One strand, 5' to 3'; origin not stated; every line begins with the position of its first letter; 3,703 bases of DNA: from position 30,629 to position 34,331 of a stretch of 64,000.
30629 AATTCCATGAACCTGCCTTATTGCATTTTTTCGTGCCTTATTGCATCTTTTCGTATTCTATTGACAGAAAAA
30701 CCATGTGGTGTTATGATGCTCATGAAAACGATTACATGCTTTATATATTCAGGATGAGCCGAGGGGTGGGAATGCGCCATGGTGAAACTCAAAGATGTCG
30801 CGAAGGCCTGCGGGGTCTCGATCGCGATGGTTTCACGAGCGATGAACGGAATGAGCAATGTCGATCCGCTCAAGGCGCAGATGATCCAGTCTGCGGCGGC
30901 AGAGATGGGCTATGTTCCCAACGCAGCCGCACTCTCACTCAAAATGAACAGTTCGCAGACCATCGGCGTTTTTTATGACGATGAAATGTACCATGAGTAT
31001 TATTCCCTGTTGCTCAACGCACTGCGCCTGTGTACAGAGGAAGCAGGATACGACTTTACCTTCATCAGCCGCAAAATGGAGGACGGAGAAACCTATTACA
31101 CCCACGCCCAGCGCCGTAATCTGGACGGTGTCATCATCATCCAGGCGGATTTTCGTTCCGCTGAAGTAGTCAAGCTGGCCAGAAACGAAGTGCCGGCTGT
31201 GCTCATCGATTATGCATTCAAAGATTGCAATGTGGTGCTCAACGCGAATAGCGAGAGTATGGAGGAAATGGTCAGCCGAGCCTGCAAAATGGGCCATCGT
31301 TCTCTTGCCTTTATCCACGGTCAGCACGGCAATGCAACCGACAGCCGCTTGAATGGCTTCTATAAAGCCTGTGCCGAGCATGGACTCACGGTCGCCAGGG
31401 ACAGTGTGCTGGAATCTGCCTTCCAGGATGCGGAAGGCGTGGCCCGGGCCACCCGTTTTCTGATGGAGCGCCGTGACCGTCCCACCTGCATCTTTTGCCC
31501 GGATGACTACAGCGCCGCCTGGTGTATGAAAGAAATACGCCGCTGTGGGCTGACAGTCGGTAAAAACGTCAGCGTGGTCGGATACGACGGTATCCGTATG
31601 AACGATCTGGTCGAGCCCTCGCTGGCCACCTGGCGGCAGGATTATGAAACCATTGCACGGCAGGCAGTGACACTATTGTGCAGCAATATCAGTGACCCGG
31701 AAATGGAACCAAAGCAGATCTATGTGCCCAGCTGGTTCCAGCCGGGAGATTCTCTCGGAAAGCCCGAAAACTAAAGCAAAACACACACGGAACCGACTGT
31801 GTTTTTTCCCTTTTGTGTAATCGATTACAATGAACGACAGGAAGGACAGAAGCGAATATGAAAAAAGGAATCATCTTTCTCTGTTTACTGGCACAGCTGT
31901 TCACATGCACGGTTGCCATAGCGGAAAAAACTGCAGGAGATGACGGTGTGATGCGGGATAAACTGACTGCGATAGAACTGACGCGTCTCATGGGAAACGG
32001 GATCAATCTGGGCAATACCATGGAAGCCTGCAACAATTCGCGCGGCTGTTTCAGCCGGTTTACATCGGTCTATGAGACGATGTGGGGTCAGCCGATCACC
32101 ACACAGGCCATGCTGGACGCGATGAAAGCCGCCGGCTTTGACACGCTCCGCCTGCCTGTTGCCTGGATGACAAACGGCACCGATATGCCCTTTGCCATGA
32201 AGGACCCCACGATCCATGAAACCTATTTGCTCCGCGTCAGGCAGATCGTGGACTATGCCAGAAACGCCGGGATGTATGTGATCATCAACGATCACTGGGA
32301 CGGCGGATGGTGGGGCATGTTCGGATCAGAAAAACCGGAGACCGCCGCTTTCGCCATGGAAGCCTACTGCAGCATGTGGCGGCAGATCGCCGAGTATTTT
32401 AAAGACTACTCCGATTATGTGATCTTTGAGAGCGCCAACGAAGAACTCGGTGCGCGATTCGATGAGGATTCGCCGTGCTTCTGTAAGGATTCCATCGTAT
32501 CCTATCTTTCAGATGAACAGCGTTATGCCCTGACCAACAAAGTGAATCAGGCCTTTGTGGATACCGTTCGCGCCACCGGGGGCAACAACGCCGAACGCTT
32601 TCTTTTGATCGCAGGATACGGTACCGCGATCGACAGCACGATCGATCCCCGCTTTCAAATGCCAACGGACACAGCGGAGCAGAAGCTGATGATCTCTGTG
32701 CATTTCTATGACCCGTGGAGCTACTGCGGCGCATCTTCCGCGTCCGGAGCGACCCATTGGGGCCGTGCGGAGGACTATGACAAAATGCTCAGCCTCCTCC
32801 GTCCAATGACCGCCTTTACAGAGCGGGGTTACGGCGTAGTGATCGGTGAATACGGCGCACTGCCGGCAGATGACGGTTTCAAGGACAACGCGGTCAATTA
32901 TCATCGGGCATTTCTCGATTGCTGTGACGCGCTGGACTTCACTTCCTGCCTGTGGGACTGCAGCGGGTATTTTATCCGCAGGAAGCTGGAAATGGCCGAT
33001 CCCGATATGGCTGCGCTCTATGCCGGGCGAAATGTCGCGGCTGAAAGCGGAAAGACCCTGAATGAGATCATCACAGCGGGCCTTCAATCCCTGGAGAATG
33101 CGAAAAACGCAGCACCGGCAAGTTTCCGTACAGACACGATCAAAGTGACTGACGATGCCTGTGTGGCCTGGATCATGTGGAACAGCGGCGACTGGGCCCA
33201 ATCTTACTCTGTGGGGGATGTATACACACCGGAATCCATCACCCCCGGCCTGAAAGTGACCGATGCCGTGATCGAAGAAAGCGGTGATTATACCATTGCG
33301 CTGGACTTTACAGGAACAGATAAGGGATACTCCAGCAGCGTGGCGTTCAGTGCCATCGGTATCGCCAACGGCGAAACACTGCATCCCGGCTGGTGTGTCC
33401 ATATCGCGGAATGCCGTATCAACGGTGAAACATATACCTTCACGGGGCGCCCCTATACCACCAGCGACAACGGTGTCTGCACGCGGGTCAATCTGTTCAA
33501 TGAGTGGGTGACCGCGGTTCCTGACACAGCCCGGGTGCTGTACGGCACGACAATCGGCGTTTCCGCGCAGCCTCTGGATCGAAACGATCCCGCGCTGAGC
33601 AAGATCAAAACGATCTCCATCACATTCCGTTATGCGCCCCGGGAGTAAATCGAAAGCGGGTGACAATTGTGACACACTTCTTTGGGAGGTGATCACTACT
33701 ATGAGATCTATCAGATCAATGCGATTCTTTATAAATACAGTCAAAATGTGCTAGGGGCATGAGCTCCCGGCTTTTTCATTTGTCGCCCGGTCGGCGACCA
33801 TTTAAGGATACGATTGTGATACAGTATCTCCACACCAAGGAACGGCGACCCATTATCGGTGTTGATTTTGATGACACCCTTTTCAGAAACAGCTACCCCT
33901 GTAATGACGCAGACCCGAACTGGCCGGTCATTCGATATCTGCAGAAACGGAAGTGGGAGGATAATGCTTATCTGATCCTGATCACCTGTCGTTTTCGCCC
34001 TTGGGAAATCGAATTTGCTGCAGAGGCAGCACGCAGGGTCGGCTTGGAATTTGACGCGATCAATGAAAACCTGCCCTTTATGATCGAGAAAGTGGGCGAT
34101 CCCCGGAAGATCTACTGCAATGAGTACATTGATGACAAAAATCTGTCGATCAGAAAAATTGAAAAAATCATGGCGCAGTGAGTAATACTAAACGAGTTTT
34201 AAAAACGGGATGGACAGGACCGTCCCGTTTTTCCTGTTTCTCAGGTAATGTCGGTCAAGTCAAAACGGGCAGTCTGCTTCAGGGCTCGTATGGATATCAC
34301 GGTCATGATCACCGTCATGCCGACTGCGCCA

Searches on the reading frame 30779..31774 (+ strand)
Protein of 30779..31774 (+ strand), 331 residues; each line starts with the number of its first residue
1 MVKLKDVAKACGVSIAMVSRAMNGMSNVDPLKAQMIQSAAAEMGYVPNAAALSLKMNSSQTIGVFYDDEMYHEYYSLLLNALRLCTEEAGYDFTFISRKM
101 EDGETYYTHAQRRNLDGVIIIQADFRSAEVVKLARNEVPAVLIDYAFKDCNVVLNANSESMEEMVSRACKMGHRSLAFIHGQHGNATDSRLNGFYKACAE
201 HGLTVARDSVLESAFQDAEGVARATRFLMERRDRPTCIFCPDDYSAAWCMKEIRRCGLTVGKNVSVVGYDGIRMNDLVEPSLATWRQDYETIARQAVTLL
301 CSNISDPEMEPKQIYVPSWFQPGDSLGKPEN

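Call 3: search_protein_families(library=pfam, proteins=[window:30779-31774:+], max_evalue=0.1)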
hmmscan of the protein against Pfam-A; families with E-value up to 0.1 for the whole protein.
window:30779-31774:+ (331 aa): 5 families
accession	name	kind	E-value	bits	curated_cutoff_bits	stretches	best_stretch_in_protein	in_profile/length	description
PF13377.12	Peripla_BP_3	-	4.2e-26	92.5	26.5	1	169-324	5-165/167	Periplasmic binding protein-like domain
PF00532.27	Peripla_BP_1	-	9.6e-13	48.7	22.2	1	60-317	2-274/281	Periplasmic binding proteins and sugar binding domain of LacI family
PF00356.27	LacI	-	4.1e-11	42.9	27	1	3-48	1-46/46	Bacterial regulatory proteins, lacI family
PF01381.28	HTH_3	-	0.033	14.7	23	1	4-35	12-43/55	Helix-turn-helix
PF02811.25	PHP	-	0.038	14.7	26.4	0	159-205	15-57/164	PHP domain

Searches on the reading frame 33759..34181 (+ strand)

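Call 3: search_protein_families(library=pfam, proteins=[window:33759-34181:+], max_evalue=0.1)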
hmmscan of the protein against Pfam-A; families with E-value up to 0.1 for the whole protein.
window:33759-34181:+ (140 aa): 0 families

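Call 4: search_protein_families(library=ncbifam, proteins=[window:33759-34181:+], max_evalue=0.1)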
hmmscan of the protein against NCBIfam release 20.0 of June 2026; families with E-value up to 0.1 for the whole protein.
window:33759-34181:+ (140 aa): 1 family
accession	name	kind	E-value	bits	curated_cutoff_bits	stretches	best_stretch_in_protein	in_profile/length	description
NF046079.1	HAD_phos_BT0820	equivalog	2.4e-08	34.4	165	1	32-130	2-98/137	BT0820 family HAD-type phosphatase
